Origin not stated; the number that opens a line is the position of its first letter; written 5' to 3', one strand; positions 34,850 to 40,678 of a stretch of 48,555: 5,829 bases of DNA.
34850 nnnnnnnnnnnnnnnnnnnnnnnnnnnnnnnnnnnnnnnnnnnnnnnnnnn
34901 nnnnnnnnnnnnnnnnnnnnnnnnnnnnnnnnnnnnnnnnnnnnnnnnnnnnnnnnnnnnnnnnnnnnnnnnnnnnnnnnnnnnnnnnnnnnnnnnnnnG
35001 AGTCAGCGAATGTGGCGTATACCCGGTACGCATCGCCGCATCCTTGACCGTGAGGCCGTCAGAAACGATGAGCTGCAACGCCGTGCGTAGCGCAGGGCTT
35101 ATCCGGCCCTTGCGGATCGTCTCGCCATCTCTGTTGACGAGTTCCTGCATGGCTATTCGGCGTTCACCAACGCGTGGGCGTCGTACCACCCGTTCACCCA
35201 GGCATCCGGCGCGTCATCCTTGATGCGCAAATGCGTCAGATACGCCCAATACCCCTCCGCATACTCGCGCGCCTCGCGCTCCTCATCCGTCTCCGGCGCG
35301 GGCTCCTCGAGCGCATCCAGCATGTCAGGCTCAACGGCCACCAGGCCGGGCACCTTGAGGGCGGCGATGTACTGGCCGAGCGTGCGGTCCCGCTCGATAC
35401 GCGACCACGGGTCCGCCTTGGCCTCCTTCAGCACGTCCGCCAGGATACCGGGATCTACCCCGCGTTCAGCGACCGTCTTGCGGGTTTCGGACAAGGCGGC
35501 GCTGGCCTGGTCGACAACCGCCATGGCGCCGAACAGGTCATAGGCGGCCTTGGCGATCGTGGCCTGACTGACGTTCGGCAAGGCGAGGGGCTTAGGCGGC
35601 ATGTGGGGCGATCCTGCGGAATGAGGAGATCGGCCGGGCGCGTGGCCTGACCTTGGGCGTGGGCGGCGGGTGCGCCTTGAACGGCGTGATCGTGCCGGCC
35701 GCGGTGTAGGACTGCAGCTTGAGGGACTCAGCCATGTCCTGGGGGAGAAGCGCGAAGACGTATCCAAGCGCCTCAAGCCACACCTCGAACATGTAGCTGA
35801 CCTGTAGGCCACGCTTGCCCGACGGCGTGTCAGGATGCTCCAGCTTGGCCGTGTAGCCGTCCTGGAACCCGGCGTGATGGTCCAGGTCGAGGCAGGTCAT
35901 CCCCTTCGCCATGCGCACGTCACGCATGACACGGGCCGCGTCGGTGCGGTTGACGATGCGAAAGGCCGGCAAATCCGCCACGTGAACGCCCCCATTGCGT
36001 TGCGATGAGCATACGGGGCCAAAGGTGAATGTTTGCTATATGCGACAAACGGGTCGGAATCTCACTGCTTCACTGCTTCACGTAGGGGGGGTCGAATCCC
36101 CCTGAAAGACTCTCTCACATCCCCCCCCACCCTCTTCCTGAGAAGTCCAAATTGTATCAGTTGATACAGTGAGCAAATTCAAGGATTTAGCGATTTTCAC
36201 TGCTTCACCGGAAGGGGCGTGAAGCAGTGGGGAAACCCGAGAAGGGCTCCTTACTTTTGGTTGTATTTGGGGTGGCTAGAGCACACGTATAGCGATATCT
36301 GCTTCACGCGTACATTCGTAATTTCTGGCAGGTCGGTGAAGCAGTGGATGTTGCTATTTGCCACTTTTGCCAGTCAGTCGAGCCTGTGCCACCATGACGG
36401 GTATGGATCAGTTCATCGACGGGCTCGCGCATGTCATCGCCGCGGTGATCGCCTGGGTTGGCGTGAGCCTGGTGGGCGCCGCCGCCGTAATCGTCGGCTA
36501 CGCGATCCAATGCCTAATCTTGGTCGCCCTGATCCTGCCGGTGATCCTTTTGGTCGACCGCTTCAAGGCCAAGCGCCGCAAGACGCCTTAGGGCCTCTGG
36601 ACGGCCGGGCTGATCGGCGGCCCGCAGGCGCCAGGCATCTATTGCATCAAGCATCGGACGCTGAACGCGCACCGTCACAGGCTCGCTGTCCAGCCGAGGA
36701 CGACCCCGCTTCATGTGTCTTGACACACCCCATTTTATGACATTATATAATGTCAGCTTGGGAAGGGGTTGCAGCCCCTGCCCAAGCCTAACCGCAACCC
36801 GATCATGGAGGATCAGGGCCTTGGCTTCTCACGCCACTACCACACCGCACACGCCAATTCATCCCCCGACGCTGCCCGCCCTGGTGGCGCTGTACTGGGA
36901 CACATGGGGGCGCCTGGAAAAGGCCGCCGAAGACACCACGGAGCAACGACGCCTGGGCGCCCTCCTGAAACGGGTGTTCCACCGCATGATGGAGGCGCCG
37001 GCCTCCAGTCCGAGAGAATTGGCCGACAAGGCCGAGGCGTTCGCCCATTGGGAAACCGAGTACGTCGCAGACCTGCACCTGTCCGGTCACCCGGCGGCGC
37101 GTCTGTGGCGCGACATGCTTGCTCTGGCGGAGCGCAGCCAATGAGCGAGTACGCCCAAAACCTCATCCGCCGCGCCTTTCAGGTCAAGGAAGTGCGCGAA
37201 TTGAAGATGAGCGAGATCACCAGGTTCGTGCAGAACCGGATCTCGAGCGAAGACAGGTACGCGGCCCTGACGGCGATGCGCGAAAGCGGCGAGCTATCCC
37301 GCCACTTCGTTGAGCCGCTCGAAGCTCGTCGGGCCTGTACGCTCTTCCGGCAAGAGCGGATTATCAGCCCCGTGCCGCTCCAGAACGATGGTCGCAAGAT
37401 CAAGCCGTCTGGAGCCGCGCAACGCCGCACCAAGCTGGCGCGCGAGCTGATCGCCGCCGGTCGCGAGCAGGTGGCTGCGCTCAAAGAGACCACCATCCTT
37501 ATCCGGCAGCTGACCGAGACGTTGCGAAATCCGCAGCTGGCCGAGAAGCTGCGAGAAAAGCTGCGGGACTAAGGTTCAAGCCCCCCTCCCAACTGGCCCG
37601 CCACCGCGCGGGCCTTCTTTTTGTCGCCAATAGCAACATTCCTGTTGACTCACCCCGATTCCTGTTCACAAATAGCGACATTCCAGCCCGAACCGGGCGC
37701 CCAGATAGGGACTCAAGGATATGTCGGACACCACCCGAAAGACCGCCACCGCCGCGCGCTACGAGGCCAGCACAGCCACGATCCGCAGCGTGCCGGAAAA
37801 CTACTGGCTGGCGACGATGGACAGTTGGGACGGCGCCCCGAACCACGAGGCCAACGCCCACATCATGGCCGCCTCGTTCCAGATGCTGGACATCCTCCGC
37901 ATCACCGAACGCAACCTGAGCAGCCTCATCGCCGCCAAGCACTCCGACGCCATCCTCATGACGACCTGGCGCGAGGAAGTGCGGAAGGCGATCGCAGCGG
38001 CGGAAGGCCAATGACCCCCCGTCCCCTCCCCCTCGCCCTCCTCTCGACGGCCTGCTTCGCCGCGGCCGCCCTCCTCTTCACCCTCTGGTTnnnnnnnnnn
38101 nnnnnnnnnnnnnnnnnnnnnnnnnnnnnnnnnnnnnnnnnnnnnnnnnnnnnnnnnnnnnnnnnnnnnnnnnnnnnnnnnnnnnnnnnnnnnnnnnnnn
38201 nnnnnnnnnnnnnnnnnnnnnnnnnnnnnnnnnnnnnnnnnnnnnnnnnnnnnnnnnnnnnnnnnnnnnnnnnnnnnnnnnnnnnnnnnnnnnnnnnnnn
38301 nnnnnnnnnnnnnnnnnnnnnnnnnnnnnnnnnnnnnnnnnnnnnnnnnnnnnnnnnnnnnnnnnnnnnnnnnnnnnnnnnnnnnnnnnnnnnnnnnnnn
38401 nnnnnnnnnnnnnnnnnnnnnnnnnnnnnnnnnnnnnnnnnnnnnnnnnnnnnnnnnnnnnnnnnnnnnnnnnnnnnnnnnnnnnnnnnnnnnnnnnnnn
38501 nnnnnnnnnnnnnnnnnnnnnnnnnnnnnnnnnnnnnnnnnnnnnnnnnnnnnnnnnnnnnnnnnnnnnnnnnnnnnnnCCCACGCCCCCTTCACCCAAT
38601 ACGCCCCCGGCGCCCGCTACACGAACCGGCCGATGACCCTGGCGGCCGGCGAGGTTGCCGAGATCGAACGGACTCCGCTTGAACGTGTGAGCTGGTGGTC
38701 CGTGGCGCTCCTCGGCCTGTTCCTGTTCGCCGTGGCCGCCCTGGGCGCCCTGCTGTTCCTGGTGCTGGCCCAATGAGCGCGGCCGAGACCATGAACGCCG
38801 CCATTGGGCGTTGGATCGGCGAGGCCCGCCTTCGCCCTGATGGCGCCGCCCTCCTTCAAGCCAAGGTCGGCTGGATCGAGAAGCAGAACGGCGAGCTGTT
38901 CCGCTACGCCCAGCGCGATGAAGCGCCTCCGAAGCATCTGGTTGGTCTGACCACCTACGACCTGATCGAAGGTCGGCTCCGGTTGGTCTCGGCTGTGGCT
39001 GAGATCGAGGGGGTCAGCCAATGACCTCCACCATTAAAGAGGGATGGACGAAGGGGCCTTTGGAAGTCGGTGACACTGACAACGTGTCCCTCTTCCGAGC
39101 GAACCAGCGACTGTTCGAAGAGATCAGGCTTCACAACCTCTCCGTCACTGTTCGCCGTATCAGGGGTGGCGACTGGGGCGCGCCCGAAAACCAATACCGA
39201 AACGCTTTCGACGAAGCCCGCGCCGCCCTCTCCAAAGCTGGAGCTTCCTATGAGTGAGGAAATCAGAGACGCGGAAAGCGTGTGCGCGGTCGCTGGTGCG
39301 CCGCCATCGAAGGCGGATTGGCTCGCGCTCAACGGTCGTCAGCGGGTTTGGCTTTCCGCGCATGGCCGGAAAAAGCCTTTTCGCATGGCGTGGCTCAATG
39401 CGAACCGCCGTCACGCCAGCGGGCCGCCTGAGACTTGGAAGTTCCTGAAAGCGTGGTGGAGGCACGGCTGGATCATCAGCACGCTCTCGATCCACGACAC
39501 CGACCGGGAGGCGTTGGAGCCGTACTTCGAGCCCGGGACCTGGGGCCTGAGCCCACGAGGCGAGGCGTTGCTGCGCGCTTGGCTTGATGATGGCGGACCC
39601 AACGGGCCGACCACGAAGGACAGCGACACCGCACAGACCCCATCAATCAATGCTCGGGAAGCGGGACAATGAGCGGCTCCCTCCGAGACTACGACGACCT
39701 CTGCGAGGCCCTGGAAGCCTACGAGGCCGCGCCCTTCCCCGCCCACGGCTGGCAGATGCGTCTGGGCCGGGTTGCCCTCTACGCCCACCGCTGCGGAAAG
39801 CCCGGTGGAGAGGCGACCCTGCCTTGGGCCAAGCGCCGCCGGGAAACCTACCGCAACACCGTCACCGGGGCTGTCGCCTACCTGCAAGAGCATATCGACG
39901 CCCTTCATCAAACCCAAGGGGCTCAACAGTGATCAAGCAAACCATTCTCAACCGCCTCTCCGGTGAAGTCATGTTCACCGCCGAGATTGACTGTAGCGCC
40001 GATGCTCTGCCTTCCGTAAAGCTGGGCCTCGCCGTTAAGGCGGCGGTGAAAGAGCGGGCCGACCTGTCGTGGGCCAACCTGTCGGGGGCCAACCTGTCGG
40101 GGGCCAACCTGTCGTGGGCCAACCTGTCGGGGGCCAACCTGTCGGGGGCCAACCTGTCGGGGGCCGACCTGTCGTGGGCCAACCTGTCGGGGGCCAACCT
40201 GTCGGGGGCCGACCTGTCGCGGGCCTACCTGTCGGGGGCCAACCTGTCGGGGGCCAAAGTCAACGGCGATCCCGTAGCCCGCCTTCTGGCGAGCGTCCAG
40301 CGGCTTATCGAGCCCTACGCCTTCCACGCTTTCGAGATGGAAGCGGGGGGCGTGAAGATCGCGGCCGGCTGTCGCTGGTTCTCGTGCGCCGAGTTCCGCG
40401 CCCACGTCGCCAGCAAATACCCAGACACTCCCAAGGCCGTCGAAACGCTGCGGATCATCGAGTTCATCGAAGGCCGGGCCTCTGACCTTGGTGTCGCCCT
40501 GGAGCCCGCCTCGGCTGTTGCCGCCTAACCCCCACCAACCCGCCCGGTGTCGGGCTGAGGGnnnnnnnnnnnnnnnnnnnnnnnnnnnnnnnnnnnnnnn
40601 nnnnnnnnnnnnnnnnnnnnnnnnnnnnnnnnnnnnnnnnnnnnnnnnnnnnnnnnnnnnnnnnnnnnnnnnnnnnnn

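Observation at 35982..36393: Dense control or origin-like region built from the 11-mer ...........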

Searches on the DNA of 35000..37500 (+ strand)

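Call 4: search_dna_similar(query=window:35000-37500:+, collection=phages, mode=near)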
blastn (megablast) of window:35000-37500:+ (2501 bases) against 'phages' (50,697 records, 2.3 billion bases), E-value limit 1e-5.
No match.

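Call 106: search_rna_families(source=window, start=35900, end=36480, threshold=evalue, max_evalue=1)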
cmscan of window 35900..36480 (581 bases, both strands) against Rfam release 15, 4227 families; matches with E-value up to 1: 3.
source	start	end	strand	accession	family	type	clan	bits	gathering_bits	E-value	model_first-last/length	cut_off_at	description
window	36063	36216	+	RF01788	drz-agam-2-2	Gene; ribozyme;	-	20.2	38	0.0045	1-191/191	no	drz-agam-2-2 ribozyme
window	36192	36228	+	RF01056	Magnesium-II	Cis-reg; riboswitch;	-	19.6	40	0.19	74-107/115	no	Magnesium riboswitch aptamer (Magnesium responsive RNA element)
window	36279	36421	-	RF03045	proV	Gene; sRNA;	-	17.4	88.5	0.14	1-149/149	no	proV RNA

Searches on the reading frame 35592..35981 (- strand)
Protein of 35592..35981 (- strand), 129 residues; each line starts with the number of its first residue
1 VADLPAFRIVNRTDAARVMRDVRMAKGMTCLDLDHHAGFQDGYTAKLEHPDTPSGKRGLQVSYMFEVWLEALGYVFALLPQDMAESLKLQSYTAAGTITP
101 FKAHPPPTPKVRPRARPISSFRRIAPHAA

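Call 14: search_protein_families(library=pfam, proteins=[window:35592-35981:-], max_evalue=0.1)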
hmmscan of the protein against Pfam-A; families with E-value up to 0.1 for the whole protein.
window:35592-35981:- (129 aa): 0 families

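Call 15: search_protein_families(library=phrogs, proteins=[window:35592-35981:-], max_evalue=0.01)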
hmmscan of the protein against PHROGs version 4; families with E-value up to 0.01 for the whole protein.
window:35592-35981:- (129 aa): 0 families

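Call 20: search_dna_similar(query=window:35592-35981:-, collection=phages, mode=protein, max_evalue=0.01, max_rows=25)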
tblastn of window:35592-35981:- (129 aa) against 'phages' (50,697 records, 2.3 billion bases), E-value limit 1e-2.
No match.

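Call 21: find_related_loci(query=window:35592-35981:-, collection=viral_contigs, flank=6000)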
Query window:35592-35981:- (129 aa) in viral_contigs; peptide patterns used: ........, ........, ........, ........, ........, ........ (x = any residue, [..] = any of these).
20 stretches matched a pattern, but none encodes a relative of the query by tblastn (E <= 1e-3).

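Call 23: find_homologous_proteins(query=window:35592-35981:-, max_evalue=0.001)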
Query window:35592-35981:- (129 aa): 8 proteins with E <= 0.001 among 12 candidates.
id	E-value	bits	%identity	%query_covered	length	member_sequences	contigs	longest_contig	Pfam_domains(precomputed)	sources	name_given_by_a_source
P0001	2.7e-81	288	99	100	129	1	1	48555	-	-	-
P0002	2.2e-43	165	62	97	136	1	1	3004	-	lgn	-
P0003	1.0e-31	128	59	88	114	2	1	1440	-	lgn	-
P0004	2.5e-29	120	62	71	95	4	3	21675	-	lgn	-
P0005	3.8e-27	113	61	66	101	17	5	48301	-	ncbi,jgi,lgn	jgi:hypothetical protein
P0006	2.8e-26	110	60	67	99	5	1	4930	-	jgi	-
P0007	3.1e-23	100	65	56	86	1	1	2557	-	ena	-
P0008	1.6e-12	66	45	61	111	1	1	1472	-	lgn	-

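Call 24: find_encoding_contigs(protein=P0005, flank=6000, max_places=6)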
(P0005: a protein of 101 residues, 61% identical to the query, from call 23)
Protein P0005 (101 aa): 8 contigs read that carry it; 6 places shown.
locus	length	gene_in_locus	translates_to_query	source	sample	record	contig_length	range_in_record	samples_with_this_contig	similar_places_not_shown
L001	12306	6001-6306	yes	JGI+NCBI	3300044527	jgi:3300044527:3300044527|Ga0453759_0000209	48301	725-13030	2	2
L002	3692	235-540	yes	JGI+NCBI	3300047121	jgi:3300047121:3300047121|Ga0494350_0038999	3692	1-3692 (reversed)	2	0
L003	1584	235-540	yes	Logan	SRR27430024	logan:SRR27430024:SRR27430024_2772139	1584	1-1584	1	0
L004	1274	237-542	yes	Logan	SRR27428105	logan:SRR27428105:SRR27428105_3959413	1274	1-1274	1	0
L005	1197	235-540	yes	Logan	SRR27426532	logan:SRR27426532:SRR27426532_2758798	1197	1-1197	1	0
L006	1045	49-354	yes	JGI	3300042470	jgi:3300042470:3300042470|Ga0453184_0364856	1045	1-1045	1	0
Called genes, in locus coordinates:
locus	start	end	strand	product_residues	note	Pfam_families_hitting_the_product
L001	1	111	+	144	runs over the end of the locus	-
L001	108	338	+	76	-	-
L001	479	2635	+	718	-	PF09250:Prim-Pol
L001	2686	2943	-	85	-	-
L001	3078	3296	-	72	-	-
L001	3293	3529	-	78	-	-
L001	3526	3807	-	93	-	-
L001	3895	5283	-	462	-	PF02767:DNA_pol3_beta_2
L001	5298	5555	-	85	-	-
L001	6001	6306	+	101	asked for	-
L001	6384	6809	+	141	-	-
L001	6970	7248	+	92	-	-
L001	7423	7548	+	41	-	-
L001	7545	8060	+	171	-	-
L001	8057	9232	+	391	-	-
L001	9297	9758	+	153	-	-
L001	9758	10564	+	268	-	-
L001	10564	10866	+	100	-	-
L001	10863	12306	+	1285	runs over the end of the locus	-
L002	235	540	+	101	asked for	-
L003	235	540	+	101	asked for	-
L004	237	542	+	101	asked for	-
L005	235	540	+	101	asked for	-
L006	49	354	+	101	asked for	-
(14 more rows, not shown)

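Call 25: find_encoding_contigs(protein=P0004, flank=6000, max_places=4)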
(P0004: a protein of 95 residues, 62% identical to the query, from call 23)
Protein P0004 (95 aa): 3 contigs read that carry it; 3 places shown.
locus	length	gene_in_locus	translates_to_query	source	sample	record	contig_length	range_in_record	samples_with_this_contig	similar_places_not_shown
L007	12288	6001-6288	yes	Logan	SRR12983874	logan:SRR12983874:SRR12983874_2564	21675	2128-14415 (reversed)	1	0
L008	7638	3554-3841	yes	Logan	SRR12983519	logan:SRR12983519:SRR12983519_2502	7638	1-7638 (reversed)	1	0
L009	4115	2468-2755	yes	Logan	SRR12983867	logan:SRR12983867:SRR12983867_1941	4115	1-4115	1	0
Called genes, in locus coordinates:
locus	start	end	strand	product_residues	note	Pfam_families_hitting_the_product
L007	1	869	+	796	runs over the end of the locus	PF09250:Prim-Pol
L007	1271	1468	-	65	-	-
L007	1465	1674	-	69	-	-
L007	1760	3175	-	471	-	PF00712:DNA_pol3_beta (weak), PF02767:DNA_pol3_beta_2, PF02768:DNA_pol3_beta_3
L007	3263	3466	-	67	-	-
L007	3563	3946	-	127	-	-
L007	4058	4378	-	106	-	-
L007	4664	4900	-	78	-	-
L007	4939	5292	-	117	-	-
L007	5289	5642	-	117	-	-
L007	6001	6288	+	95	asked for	-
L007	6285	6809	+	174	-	-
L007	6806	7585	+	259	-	-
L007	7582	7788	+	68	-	-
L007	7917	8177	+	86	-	-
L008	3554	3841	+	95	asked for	-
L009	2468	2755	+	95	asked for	-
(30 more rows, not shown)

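Call 26: find_encoding_contigs(protein=P0002, flank=6000, max_places=3)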
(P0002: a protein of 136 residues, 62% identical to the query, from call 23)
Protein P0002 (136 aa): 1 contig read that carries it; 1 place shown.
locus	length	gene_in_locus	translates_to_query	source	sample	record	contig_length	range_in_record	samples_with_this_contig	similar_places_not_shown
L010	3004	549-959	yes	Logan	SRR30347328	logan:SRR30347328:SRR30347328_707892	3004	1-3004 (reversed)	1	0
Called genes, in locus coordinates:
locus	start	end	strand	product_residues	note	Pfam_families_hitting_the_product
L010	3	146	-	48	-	?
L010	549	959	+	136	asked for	-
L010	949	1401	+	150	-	-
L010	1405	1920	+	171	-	-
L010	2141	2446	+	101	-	-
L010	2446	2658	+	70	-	-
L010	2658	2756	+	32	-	-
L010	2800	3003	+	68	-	?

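Call 32: list_cluster_members(proteins=[P0005, P0004, P0002])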
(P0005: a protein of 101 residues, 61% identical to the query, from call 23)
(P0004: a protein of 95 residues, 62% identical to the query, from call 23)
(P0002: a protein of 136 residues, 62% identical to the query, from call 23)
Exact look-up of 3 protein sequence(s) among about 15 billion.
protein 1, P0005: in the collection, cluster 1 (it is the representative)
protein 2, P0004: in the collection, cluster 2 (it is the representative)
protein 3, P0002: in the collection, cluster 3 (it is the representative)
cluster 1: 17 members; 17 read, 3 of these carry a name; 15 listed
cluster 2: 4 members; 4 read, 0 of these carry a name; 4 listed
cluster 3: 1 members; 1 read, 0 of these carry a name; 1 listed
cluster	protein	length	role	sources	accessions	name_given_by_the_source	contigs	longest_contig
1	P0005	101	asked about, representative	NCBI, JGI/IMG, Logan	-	hypothetical protein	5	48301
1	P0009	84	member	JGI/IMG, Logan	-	hypothetical protein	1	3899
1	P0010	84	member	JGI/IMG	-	hypothetical protein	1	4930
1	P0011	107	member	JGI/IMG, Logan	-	-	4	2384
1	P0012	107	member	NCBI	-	-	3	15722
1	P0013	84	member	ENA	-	-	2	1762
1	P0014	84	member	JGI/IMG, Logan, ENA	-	-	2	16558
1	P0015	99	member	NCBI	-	-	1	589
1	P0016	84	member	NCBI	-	-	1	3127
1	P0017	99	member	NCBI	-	-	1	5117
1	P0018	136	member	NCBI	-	-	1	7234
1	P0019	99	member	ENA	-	-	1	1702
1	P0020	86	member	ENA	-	-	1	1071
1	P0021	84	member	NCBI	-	-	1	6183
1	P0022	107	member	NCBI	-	-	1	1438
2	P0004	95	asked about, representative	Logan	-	-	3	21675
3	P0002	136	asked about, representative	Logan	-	-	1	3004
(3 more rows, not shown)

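Call 35: find_related_loci(query=A1, collection=genome_contigs, flank=10000)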
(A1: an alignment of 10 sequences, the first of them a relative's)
Query A1 (129 aa) in genome_contigs; peptide patterns used: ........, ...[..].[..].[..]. (x = any residue, [..] = any of these).
14 stretches matched a pattern, but none encodes a relative of the query by tblastn (E <= 1e-3).

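Call 36: find_related_loci(query=A1, collection=viral_contigs, flank=10000)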
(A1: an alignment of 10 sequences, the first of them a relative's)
Query A1 (129 aa) in viral_contigs; peptide patterns used: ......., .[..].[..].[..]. (x = any residue, [..] = any of these).
48 stretches matched a pattern; 15 encode a relative of the query (tblastn E <= 1e-3); 15 distinct loci.
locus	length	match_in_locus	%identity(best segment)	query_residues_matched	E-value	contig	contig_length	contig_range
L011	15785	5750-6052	41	7-87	8e-21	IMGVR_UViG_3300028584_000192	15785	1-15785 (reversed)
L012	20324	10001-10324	38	6-87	4e-17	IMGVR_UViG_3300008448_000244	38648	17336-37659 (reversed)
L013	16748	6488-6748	39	11-87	5e-15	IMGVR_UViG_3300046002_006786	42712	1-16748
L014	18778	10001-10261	37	11-87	2e-14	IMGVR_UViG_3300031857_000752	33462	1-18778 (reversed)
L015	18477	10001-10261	37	11-87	4e-14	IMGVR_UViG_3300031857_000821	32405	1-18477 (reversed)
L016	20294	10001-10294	35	6-87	6e-14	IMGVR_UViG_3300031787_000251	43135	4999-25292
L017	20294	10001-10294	35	6-87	6e-14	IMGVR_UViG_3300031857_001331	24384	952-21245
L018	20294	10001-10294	35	6-87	6e-14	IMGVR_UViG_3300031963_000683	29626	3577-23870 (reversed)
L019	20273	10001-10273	35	7-87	7e-14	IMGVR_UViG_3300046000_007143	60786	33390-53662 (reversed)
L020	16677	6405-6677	35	7-87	7e-14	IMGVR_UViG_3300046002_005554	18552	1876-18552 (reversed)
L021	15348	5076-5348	35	7-87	7e-14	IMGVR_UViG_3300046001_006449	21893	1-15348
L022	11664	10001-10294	35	6-87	1e-13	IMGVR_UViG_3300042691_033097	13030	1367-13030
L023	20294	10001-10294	34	6-87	2e-12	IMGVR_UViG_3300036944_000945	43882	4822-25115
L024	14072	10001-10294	35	6-87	1e-12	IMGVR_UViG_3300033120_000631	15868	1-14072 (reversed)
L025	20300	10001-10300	30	7-87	4e-12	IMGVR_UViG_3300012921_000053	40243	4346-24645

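Call 80: find_related_loci(query=A1, collection=metagenome_contigs, flank=10000)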
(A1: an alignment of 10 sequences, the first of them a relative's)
Query A1 (129 aa) in metagenome_contigs; peptide patterns used: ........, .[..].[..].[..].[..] (x = any residue, [..] = any of these).
136 stretches matched a pattern; 15 encode a relative of the query (tblastn E <= 1e-3); 15 distinct loci.
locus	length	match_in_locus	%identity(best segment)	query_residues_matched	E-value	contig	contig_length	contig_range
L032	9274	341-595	56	6-90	5e-31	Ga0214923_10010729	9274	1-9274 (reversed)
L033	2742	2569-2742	67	6-63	3e-23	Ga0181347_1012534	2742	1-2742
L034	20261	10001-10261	37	11-87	1e-14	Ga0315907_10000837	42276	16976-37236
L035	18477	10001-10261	37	11-87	2e-14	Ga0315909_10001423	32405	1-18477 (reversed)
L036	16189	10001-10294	35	6-87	3e-14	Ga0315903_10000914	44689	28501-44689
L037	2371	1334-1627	35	6-87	5e-14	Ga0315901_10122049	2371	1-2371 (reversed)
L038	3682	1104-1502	32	6-129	1e-13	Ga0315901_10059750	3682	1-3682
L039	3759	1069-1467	32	6-129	1e-13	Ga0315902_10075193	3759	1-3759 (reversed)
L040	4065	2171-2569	32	6-129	1e-13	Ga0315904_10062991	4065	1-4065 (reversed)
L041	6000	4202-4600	32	6-129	1e-13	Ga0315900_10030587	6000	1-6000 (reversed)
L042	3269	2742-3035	35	6-87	1e-12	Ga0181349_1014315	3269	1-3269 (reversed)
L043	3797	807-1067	34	11-87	9e-13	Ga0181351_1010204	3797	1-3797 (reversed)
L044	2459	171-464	35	6-87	1e-12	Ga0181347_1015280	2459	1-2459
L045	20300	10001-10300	30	7-87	2e-12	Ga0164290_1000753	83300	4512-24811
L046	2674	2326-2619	33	6-87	3e-12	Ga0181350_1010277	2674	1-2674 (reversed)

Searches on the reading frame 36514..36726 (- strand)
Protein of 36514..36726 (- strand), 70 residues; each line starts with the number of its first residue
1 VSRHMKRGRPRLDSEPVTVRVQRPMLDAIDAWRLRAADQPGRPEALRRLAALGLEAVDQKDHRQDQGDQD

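Call 14: search_protein_families(library=pfam, proteins=[window:36514-36726:-], max_evalue=0.1)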
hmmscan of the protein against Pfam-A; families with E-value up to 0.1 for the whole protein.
window:36514-36726:- (70 aa): 1 family
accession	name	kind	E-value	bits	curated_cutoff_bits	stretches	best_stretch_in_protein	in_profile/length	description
PF01402.27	RHH_1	-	0.0051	17.2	20.5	1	17-55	2-38/39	Ribbon-helix-helix protein, copG family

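Call 15: search_protein_families(library=phrogs, proteins=[window:36514-36726:-], max_evalue=0.01)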
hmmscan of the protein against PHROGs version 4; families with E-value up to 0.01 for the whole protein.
window:36514-36726:- (70 aa): 1 family
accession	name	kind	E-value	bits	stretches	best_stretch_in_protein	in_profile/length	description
phrog_4738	-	transcription regulation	0.0042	17.8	1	15-56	15-55/59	transcriptional repressor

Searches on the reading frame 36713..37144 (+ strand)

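Call 14: search_protein_families(library=pfam, proteins=[window:36713-37144:+], max_evalue=0.1)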
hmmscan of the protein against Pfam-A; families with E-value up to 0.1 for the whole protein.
window:36713-37144:+ (143 aa): 1 family
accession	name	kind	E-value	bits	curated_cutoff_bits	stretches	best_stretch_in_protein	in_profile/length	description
PF19560.4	DUF6082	-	0.027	14.5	26.7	1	60-102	117-159/163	Family of unknown function (DUF6082)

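Call 15: search_protein_families(library=phrogs, proteins=[window:36713-37144:+], max_evalue=0.01)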
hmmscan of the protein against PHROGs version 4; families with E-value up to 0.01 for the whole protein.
window:36713-37144:+ (143 aa): 0 families

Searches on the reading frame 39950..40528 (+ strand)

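Call 119: search_protein_families(library=pfam, proteins=[window:39950-40528:+], max_evalue=0.05)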
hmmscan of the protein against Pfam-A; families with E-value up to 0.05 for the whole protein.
window:39950-40528:+ (192 aa): 3 families
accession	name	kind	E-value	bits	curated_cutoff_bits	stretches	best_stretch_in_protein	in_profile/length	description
PF00805.28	Pentapeptide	-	3.6e-28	97.2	20.2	2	37-75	1-39/40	Pentapeptide repeats (8 copies)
PF13576.12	Pentapeptide_3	-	1.3e-07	32.1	27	1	50-92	2-47/48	Pentapeptide repeats (9 copies)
PF13599.13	Pentapeptide_4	-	5e-05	23.7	38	1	38-101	12-75/78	Pentapeptide repeat region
